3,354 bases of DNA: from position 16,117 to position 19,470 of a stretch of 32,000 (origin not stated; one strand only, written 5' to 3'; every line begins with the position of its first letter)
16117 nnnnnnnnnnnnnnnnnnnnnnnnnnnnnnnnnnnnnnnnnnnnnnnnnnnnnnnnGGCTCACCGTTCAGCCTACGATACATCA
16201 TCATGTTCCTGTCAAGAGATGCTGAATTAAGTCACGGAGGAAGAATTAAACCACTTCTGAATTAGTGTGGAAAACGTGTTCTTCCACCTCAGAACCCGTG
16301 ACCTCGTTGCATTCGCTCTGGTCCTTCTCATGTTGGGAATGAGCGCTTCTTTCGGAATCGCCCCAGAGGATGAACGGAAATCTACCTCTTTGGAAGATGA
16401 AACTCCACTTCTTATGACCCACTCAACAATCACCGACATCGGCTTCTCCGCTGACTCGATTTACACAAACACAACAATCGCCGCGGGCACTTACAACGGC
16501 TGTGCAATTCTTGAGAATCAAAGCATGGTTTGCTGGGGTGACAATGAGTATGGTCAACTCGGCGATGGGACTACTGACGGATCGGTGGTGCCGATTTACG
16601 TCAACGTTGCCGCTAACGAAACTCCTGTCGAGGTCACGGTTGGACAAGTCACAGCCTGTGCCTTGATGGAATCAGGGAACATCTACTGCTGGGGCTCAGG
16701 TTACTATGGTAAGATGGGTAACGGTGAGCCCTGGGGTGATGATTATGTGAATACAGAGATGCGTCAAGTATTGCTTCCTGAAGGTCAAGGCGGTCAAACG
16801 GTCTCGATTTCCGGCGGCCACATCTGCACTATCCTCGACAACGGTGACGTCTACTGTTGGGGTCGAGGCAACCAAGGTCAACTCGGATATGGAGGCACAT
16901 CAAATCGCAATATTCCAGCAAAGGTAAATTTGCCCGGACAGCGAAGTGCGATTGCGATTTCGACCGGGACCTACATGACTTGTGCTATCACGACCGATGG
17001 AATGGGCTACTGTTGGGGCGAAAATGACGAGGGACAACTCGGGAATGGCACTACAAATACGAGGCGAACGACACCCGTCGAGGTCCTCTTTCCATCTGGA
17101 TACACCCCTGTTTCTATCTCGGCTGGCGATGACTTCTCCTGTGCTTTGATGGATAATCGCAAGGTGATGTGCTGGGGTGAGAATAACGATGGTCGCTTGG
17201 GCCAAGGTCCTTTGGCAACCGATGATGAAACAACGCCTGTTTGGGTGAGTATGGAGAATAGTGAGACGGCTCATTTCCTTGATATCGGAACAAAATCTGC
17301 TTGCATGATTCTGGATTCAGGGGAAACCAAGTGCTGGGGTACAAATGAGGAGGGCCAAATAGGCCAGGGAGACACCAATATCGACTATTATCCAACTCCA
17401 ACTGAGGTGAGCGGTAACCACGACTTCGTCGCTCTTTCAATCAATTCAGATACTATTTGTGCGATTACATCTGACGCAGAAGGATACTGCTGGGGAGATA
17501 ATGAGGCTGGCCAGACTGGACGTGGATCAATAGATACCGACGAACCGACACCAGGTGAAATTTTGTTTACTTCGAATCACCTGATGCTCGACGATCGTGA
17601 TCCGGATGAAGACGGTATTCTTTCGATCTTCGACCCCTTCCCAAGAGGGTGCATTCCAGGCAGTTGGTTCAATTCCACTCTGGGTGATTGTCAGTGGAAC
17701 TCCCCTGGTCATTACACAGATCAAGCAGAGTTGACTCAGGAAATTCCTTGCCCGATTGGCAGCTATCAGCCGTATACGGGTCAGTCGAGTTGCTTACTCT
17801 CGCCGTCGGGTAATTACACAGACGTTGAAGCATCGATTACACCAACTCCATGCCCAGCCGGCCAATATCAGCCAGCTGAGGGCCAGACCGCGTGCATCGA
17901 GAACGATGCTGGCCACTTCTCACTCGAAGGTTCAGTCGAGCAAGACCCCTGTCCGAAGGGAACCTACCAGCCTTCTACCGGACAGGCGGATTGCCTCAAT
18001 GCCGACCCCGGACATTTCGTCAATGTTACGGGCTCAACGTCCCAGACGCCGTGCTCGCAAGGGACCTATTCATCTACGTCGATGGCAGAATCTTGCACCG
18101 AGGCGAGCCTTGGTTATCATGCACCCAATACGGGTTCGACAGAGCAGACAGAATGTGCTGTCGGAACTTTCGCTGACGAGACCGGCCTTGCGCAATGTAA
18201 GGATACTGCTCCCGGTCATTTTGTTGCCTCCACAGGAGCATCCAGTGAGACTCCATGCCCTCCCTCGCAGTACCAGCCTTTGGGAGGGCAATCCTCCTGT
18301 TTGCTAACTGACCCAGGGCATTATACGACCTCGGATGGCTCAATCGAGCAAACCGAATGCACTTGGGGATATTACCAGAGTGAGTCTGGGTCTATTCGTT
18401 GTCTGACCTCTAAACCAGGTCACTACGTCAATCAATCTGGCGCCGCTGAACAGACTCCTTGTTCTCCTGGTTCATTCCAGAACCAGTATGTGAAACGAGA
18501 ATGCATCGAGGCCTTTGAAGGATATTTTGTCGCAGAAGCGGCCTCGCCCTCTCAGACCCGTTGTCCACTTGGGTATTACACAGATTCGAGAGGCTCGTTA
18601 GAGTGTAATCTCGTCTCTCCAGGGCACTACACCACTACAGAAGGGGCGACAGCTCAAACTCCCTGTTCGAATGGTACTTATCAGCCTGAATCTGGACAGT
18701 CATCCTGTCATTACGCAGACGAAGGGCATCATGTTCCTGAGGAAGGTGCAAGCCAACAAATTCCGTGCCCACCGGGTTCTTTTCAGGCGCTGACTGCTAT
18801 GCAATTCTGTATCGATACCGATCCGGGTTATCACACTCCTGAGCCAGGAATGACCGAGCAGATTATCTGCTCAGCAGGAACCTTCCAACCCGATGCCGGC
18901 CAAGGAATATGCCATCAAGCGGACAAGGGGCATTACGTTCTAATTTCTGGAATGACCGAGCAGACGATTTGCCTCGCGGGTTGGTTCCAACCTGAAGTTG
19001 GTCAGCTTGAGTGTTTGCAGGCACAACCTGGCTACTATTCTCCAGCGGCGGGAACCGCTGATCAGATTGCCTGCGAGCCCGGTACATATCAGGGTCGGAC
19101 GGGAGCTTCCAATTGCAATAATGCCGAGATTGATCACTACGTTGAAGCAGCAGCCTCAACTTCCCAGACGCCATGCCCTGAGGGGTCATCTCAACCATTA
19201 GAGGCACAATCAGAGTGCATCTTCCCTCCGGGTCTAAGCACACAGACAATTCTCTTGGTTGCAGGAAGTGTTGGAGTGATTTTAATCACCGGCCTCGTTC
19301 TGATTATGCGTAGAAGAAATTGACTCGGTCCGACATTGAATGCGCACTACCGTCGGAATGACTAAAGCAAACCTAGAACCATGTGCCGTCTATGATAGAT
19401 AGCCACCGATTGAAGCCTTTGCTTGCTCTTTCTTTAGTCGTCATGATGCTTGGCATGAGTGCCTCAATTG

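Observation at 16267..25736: Tandem, co-oriented triplet of about 1000-aa archaeal surface proteins combining an RCC1 propeller with an ephrin-receptor-like cysteine ladder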

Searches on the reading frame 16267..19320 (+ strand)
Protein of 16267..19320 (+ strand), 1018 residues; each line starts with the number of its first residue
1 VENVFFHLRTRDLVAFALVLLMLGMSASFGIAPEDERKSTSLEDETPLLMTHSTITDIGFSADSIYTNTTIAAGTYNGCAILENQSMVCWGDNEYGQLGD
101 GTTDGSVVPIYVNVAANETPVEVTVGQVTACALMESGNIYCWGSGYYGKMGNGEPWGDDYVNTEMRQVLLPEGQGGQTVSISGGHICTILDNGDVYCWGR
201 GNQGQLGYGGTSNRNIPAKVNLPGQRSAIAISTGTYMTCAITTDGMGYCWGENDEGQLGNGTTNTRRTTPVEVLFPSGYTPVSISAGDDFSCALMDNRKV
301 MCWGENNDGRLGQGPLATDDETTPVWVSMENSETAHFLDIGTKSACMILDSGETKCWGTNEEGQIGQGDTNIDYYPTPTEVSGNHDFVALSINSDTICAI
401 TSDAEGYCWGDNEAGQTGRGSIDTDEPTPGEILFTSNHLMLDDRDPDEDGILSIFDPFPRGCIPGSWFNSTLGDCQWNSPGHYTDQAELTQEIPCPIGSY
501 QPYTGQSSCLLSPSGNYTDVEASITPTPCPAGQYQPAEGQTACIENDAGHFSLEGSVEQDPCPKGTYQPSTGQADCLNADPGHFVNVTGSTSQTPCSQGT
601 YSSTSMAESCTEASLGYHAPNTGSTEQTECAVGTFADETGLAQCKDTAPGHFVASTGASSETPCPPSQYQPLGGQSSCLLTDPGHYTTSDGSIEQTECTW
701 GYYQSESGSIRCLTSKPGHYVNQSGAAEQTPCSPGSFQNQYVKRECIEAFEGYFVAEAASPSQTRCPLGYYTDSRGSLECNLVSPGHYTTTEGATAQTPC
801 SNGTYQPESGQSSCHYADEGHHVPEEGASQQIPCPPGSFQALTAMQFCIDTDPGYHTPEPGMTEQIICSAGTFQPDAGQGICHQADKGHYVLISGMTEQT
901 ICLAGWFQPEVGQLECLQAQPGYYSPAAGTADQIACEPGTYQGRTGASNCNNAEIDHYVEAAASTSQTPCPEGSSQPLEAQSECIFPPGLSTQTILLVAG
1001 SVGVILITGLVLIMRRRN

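Call 6: search_protein_families(library=pfam, proteins=[window:16267-19320:+], max_evalue=0.01)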
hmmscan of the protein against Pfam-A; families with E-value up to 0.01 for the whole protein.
window:16267-19320:+ (1018 aa): 5 families
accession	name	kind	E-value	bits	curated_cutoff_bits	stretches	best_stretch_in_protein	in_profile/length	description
PF25390.1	WD40_RLD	-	4.1e-72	243.9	150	2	177-432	92-345/363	RCC1-like domain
PF00415.24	RCC1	-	7.8e-49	164.5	21.7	3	192-241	1-50/50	Regulator of chromosome condensation (RCC1) repeat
PF13540.12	RCC1_2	-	8.3e-45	150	22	6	282-309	2-29/30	Regulator of chromosome condensation (RCC1) repeat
PF07699.19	Ephrin_rec_like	-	3.5e-44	148.8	23.1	6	549-596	1-48/48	Tyrosine-protein kinase ephrin type A/B receptor-like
PF25384.1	Alsin_RLD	-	0.00038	20.3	100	0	192-264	241-313/405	Alsin RCC1-like domain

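Call 7: search_protein_families(library=ncbifam, proteins=[window:16267-19320:+], max_evalue=0.01)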
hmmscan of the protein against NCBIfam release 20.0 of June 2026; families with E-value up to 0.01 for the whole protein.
window:16267-19320:+ (1018 aa): 0 families

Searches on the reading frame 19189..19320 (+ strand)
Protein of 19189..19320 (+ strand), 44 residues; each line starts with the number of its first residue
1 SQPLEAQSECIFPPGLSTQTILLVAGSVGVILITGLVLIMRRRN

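Call 57: search_protein_families(library=ncbifam, proteins=[window:19189-19320:+], max_evalue=10)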
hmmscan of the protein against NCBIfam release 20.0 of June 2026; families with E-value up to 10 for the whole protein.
seq(44 aa): 4 families
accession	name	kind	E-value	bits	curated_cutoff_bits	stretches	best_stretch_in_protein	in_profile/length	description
NF033486.1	harvest_ssl1498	equivalog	0.0083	16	45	1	5-39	14-48/53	photosystem II assembly protein Psb34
TIGR01167.1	LPXTG_anchor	domain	0.036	14.7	15.9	1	18-44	9-34/34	LPXTG cell wall anchor domain-containing protein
NF051874.1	PVV_CTERM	equivalog_domain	0.072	12.9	27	1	22-43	10-33/38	PVV-CTERM domain-containing choice-of-anchor G protein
TIGR03063.1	srtB_target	domain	0.39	10.7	18.15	1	31-43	17-29/29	sortase B protein-sorting domain-containing protein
